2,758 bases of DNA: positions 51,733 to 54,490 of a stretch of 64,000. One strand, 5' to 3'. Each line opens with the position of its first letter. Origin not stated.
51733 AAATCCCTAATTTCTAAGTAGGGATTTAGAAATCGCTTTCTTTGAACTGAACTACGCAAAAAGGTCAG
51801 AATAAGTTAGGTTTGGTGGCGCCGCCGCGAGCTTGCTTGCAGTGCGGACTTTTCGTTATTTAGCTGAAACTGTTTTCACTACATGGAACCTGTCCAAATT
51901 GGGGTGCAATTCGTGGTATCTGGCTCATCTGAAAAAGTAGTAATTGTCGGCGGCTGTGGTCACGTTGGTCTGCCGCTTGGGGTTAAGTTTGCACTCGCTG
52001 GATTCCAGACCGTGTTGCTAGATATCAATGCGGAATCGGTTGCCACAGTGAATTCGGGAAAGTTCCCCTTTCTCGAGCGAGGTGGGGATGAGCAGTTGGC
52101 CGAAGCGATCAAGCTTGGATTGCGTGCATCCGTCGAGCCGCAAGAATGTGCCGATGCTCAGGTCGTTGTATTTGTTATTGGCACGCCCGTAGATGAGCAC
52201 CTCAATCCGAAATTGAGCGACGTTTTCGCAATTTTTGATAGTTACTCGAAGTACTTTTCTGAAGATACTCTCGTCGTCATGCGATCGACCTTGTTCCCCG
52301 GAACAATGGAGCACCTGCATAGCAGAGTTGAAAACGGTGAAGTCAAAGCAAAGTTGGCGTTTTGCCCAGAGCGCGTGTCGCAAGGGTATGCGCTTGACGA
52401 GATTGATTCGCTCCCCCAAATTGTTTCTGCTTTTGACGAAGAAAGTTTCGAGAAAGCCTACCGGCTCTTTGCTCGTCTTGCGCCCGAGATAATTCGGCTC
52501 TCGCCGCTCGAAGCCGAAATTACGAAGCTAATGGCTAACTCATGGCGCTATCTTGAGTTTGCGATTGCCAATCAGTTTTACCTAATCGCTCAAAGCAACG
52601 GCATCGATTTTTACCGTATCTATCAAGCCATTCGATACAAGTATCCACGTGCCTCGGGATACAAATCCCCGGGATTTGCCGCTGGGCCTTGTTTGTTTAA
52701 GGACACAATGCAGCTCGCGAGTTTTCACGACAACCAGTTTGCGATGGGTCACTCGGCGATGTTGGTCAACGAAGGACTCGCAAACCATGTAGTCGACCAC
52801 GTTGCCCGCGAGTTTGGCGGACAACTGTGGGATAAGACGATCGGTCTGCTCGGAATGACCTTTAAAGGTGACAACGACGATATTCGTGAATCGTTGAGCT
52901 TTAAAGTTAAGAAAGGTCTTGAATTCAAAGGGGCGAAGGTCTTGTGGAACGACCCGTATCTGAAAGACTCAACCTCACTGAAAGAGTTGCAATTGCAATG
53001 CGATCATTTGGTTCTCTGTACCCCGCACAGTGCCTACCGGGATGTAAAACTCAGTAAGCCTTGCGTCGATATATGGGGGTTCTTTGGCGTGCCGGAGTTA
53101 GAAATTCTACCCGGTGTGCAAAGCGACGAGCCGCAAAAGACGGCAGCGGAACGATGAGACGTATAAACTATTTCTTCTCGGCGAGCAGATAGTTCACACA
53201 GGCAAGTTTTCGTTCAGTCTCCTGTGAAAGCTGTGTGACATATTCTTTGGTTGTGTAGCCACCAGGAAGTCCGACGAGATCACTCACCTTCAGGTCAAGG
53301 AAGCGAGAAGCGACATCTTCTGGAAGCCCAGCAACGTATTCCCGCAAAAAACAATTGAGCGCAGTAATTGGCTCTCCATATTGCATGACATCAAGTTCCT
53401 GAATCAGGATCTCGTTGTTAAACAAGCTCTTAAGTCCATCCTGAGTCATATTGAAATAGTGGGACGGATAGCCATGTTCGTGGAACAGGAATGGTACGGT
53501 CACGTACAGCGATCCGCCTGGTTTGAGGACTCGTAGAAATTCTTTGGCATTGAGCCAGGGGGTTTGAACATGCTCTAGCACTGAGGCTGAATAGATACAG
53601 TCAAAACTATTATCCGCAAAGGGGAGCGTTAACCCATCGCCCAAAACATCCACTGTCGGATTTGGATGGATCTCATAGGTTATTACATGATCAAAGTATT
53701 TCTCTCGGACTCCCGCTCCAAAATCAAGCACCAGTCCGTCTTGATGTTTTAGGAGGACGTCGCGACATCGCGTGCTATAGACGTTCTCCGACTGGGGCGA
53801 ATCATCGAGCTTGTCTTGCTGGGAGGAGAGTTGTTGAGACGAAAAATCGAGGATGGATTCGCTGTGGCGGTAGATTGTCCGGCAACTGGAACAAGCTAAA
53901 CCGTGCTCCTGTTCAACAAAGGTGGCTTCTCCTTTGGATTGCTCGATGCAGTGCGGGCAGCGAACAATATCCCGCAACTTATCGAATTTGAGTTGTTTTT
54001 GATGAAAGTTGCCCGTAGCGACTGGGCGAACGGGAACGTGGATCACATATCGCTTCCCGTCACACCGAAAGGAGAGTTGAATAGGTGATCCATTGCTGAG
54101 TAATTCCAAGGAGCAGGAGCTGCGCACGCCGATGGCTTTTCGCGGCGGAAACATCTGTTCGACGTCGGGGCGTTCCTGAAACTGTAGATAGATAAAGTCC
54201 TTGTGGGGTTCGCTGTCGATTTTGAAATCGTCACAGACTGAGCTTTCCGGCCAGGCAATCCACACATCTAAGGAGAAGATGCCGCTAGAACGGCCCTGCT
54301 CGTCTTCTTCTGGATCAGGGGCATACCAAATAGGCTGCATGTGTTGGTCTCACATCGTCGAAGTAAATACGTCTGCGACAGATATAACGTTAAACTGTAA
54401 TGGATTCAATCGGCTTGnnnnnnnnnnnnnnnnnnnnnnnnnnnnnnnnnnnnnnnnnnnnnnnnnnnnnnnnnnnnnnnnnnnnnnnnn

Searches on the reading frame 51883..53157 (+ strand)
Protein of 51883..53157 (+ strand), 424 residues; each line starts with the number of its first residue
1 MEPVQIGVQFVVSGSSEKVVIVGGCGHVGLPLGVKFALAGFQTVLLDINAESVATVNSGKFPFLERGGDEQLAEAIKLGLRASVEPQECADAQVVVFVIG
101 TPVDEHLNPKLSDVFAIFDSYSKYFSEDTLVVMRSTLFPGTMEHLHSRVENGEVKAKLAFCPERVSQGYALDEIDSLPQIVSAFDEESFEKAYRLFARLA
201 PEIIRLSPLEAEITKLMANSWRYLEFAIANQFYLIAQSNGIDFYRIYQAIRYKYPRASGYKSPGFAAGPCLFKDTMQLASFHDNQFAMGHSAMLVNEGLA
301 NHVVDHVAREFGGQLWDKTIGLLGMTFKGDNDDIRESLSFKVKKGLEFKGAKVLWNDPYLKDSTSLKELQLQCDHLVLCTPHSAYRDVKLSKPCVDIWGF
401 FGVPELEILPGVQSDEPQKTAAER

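Call 66: search_protein_families(library=pfam, proteins=[window:51883-53157:+], max_evalue=0.0001)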
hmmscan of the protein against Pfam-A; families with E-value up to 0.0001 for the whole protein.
window:51883-53157:+ (424 aa): 3 families
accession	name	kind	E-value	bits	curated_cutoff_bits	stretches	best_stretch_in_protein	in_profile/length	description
PF03721.20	UDPG_MGDP_dh_N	-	1.1e-28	100.5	27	1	19-190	3-181/187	UDP-glucose/GDP-mannose dehydrogenase family, NAD binding domain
PF03720.21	UDPG_MGDP_dh_C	-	3.1e-12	47.2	30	1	322-391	2-83/103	UDP-glucose/GDP-mannose dehydrogenase family, UDP binding domain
PF00984.24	UDPG_MGDP_dh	-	1.9e-10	41.1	25.4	1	210-285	2-78/94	UDP-glucose/GDP-mannose dehydrogenase family, central domain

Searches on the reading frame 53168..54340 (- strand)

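Call 66: search_protein_families(library=pfam, proteins=[window:53168-54340:-], max_evalue=0.0001)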
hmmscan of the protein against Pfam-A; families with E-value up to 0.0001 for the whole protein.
window:53168-54340:- (390 aa): 4 families
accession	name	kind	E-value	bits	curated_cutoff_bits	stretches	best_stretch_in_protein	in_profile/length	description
PF08241.18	Methyltransf_11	-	6.2e-13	49.6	21.2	1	232-280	47-95/95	Methyltransferase domain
PF13649.12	Methyltransf_25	-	3.1e-07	31.4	27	1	233-276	52-97/97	Methyltransferase domain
PF13489.12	Methyltransf_23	-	3.7e-06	27.2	27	1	200-285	22-121/164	Methyltransferase domain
PF08242.18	Methyltransf_12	-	6.3e-05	24.1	30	0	217-278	38-98/98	Methyltransferase domain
